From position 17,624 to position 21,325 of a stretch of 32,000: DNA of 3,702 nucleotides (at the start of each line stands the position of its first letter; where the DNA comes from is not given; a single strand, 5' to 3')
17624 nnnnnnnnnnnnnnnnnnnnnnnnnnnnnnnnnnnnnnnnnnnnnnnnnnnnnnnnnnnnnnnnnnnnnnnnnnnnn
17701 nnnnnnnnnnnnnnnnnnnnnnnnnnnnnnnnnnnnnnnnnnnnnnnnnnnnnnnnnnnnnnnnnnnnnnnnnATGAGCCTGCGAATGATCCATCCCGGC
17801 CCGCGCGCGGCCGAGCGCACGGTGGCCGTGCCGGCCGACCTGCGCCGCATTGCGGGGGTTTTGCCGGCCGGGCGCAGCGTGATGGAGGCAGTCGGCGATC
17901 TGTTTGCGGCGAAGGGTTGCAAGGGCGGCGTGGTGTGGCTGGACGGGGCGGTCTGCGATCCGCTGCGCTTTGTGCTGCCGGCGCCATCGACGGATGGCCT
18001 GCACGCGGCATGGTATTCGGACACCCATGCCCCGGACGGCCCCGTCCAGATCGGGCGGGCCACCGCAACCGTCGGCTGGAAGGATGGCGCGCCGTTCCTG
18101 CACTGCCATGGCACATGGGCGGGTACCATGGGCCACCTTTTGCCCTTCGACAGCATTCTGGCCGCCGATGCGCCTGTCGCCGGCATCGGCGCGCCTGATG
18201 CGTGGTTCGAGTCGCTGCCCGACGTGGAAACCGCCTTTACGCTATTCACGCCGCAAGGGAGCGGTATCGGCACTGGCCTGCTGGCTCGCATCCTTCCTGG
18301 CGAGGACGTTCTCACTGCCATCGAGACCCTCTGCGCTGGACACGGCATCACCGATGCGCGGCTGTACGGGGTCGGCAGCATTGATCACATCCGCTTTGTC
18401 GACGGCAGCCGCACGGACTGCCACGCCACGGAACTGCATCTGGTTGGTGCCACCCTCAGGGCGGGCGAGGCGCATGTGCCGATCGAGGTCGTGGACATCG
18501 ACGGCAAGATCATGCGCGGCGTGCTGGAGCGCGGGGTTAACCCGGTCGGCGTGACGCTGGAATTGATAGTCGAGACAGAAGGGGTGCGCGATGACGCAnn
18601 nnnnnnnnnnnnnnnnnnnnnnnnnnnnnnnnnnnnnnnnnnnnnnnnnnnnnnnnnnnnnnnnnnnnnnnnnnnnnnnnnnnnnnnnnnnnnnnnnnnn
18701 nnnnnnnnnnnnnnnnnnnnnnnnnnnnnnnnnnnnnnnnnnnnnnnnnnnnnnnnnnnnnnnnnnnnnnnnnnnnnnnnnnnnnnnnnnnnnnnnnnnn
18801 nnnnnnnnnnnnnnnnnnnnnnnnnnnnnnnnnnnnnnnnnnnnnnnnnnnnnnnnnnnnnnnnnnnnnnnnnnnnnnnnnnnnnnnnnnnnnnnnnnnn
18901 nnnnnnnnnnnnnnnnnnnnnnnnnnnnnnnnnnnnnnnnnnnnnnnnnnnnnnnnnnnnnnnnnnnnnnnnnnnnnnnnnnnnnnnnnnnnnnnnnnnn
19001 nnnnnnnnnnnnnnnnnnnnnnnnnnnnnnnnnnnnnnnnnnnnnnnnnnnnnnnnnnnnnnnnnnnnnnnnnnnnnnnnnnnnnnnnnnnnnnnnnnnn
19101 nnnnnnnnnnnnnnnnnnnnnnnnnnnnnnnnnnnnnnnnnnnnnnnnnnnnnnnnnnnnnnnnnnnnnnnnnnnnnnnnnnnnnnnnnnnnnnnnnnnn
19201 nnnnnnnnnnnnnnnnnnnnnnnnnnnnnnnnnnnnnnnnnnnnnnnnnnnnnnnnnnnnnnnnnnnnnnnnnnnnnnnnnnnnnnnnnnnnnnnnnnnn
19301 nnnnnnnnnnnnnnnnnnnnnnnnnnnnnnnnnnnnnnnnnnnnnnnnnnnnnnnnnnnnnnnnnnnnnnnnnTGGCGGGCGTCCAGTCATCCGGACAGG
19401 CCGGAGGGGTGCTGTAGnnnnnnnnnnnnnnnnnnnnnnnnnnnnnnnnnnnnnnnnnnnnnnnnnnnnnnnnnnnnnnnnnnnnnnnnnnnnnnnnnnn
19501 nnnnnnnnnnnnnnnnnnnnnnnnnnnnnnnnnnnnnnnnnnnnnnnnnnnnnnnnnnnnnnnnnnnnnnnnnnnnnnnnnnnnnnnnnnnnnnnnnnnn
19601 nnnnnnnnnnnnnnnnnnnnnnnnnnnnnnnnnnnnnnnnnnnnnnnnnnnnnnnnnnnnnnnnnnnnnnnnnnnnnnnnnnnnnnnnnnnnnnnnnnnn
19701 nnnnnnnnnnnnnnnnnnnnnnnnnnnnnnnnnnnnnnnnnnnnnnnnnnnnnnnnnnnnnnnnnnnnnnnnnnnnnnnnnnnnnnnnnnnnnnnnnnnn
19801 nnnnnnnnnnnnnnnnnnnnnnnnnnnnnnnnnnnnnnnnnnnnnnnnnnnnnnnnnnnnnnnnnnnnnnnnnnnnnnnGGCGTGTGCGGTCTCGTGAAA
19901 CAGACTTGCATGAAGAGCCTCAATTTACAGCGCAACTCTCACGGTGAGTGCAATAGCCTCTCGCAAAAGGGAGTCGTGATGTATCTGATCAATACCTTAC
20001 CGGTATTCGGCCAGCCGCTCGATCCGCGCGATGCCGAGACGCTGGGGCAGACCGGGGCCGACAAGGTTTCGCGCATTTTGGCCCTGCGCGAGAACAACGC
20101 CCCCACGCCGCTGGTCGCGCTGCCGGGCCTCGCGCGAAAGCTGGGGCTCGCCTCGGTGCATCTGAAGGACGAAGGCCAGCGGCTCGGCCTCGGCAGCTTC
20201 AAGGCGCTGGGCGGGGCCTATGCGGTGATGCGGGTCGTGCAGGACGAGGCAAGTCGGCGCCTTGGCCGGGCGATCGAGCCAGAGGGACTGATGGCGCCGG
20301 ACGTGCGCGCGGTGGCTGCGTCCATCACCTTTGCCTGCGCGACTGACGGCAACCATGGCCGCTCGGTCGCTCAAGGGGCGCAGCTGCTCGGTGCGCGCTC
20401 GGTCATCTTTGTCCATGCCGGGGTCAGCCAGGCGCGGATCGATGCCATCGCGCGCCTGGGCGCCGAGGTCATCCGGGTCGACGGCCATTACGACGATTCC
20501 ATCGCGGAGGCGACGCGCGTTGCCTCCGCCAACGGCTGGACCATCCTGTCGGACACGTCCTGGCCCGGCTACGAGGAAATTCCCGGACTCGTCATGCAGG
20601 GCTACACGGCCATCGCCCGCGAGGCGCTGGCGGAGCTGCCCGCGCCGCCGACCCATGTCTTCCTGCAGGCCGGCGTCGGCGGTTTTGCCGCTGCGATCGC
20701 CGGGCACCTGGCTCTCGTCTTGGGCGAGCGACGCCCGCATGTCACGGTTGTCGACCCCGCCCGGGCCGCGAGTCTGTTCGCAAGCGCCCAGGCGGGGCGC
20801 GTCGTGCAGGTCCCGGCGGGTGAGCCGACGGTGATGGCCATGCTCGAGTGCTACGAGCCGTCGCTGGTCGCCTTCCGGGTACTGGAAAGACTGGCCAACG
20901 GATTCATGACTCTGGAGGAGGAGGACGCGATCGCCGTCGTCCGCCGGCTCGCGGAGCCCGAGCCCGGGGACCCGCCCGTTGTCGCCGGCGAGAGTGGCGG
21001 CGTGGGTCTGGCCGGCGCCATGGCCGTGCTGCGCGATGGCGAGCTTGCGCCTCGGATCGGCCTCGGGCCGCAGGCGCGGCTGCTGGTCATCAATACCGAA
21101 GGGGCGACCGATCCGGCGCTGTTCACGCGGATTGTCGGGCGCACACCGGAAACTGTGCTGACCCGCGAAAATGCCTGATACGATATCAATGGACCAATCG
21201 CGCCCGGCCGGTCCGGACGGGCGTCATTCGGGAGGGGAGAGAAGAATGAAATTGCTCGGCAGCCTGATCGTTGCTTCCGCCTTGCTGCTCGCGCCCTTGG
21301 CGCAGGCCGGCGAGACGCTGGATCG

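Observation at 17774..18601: Internally duplicated PPC/DUF296 protein embedded between an acyl-CoA ligase and an SDR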

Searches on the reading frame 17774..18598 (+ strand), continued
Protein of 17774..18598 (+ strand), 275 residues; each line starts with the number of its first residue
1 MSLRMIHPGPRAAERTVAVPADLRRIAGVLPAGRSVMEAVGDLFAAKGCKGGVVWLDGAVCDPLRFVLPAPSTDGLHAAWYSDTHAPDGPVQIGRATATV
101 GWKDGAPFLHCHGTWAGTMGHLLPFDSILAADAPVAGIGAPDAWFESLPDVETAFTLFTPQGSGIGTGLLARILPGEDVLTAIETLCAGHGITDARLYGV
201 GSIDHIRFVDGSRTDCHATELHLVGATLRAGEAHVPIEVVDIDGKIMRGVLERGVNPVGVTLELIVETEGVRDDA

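Call 66: find_encoding_contigs(protein=P0168, flank=8000, max_places=1)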
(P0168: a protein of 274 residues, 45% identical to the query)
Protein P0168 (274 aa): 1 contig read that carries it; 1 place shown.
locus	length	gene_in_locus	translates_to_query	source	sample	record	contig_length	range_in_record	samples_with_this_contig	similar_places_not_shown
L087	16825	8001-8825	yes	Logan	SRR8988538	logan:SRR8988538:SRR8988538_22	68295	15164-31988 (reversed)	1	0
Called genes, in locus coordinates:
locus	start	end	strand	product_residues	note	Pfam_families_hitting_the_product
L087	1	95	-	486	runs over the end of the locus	PF00939:Na_sulph_symp, PF03600:CitMHS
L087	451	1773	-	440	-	PF06808:DctM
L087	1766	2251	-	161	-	PF04290:DctQ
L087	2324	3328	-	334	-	PF03480:DctP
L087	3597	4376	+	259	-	PF09339:HTH_IclR, PF01614:IclR_C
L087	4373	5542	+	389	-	PF00108:Thiolase_N, PF00109:ketoacyl-synt (faint), PF08545:ACP_syn_III (faint), PF22691:Thiolase_C_1, PF02803:Thiolase_C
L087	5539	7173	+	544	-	PF00501:AMP-binding, PF13193:AMP-binding_C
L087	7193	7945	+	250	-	PF00106:adh_short, PF08659:KR, PF23441:SDR, PF13561:adh_short_C2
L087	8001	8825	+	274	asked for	PF03479:PCC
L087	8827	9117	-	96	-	PF06169:DUF982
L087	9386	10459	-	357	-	PF01032:FecCD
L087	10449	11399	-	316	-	PF01497:Peripla_BP_2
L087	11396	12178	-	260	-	PF13476:AAA_23 (weak), PF00005:ABC_tran, PF02463:SMC_N (faint), PF13304:AAA_21 (weak)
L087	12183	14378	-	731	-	PF07715:Plug, PF00593:TonB_dep_Rec_b-barrel, PF14905:OMP_b-brl_3 (faint)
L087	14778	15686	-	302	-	PF00126:HTH_1, PF03466:LysR_substrate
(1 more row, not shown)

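Call 70: search_protein_families(library=ncbifam, proteins=[L085:2425-3486:-, L084:11129-12004:+, L069:8890-9963:+], max_evalue=1e-20)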
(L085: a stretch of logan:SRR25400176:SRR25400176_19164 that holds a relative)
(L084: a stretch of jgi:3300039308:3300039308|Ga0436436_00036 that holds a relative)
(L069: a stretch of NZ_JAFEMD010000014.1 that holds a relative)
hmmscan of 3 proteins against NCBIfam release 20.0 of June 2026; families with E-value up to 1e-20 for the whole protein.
L085:2425-3486:- (353 aa): 15 families
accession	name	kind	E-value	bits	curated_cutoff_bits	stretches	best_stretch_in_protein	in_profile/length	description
NF003808.0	PRK05396.1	equivalog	3.3e-83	279.4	380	1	1-341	2-338/341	L-threonine 3-dehydrogenase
TIGR00692.1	tdh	equivalog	6.8e-81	271.9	458.35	1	2-341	1-338/340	L-threonine 3-dehydrogenase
NF041097.1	keto_inos_dh_IolM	equivalog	1.2e-56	192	450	1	15-336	42-381/389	scyllo-inosose 3-dehydrogenase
NF007375.0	PRK09880.1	equivalog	1.1e-42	146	469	1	28-338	30-338/344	L-idonate 5-dehydrogenase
NF007489.0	PRK10083.1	equivalog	1.2e-36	126.4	376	1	15-341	14-335/339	Zn-dependent oxidoreductase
NF007642.0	PRK10309.1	equivalog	3.3e-31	108.8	550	1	15-333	14-334/347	galactitol-1-phosphate 5-dehydrogenase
TIGR03366.1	HpnZ_proposed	hypoth_equivalog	9.9e-31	107.1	328.1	1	21-288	1-277/315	putative phosphonate catabolism associated alcohol dehydrogenase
TIGR03201.1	dearomat_had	equivalog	4.6e-27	95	338.65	1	21-329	19-333/349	6-hydroxycyclohex-1-ene-1-carbonyl-CoA dehydrogenase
NF010344.0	PRK13771.1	subfamily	4e-26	91.8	349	1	14-335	14-323/334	putative alcohol dehydrogenase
NF006940.0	PRK09422.1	equivalog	2.3e-25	89.3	344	1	14-290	13-284/338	alcohol dehydrogenase AdhP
TIGR01202.1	bchC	equivalog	1.8e-24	86.5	291.25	1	38-330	39-294/308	chlorophyll synthesis pathway protein BchC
TIGR03451.1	mycoS_dep_FDH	equivalog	2.1e-24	86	512.9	1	20-334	21-348/358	S-(hydroxymethyl)mycothiol dehydrogenase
TIGR03989.1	Rxyl_3153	subfamily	1.1e-22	80.8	440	0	120-334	139-360/370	NDMA-dependent alcohol dehydrogenase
NF047908.1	AldhRedAhr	equivalog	1.4e-22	80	470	1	21-294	24-288/335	NADPH-dependent aldehyde reductase Ahr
NF041172.1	AcrlCoa_red_Thmprot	equivalog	2.5e-22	79.3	500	1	13-334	13-323/334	acryloyl-CoA reductase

L084:11129-12004:+ (292 aa): 2 families
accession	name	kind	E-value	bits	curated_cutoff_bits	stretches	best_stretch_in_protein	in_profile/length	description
TIGR01588.1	citE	equivalog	2.6e-56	190.8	443.4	1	5-288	1-285/288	citrate (pro-3S)-lyase subunit beta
NF038242.1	RipC_Ccl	equivalog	1.2e-45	156.1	375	1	8-283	2-265/268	itaconate degradation C-C-lyase RipC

L069:8890-9963:+ (358 aa): 4 families
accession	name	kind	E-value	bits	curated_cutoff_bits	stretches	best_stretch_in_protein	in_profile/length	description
TIGR02427.1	protocat_pcaD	equivalog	1e-24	87.3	255.85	1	77-334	2-250/251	3-oxoadipate enol-lactonase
NF051488.1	bifunc_PcaDC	exception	2.2e-23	83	390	1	85-338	12-254/375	bifunctional 3-oxoadipate enol-lactonase/4-carboxymuconolactone decarboxylase PcaDC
TIGR03695.1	menH_SHCHC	equivalog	3e-22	79.3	208.55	1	87-334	4-251/252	2-succinyl-6-hydroxy-2,4-cyclohexadiene-1-carboxylate synthase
NF051487.1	bifunc_PcaCD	exception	4.3e-21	75.5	430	1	82-335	169-412/413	bifunctional 4-carboxymuconolactone decarboxylase/3-oxoadipate enol-lactonase PcaCD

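Call 87: search_protein_families(library=pfam, proteins=[L063:6687-7226:+, L063:7229-7780:+, L063:7707-8165:+, L063:9047-9925:+], max_evalue=0.001)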
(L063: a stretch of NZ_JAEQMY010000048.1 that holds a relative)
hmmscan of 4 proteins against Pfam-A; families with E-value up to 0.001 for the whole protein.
L063:6687-7226:+ (180 aa): 5 families
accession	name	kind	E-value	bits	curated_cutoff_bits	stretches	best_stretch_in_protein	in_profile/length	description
PF00132.30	Hexapep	-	1.7e-21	75.4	27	2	91-125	1-35/36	Bacterial transferase hexapeptide (six repeats)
PF14602.12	Hexapep_2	-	2.1e-11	43.8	27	1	93-125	3-33/34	Hexapeptide repeat of succinyl-transferase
PF25084.1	LbH_EIF2B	-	3.5e-08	33.8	54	1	55-134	24-97/105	EIF2B subunit epsilon LbH domain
PF21711.3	DCTN5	-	8.9e-05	22.7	40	1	73-151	83-161/182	Dynactin subunit 5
PF25247.1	LbH_GLGC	-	0.00068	20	27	0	74-104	73-103/135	GLGC left-handed parallel beta-helix domain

L063:7229-7780:+ (184 aa): 1 family
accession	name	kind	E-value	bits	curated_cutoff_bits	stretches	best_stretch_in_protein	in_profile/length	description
PF03479.20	PCC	-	1.2e-06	29.3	25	1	38-158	4-116/117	Plants and Prokaryotes Conserved (PCC) domain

L063:7707-8165:+ (153 aa): 1 family
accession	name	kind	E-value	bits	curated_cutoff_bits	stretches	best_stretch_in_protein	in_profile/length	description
PF03479.20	PCC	-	1.5e-15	58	25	1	38-148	2-114/117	Plants and Prokaryotes Conserved (PCC) domain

L063:9047-9925:+ (293 aa): 3 families
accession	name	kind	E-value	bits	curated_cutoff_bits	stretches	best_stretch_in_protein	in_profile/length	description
PF00561.26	Abhydrolase_1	-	7.5e-21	75.3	25.8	1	22-258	2-245/245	alpha/beta hydrolase fold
PF12697.13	Abhydrolase_6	-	8.1e-15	56.5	26.3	1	23-263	1-216/217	Alpha/beta hydrolase family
PF12146.15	Hydrolase_4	-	4.7e-05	23.2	27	1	87-225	75-203/239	Serine aminopeptidase, S33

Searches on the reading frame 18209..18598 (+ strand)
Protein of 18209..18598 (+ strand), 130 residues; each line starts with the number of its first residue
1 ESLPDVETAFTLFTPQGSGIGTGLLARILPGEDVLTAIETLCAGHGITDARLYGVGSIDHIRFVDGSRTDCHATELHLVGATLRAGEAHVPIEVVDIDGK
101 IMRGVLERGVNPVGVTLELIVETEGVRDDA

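Call 6: search_protein_families(library=pfam, proteins=[window:18209-18598:+], max_evalue=10)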
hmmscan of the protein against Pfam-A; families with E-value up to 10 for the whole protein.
seq(130 aa): 1 family
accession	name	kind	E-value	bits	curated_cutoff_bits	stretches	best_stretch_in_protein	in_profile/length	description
PF03479.20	PCC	-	5.1e-09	36.9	25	1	25-122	4-113/117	Plants and Prokaryotes Conserved (PCC) domain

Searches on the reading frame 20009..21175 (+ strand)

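Call 63: search_protein_families(library=pfam, proteins=[window:20009-21175:+], max_evalue=0.00001)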
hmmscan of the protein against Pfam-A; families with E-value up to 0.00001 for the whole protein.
window:20009-21175:+ (389 aa): 1 family
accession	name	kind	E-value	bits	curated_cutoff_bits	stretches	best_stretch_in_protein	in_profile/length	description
PF00291.31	PALP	-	1.9e-54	185.5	35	1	29-349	4-286/295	Pyridoxal-phosphate dependent enzyme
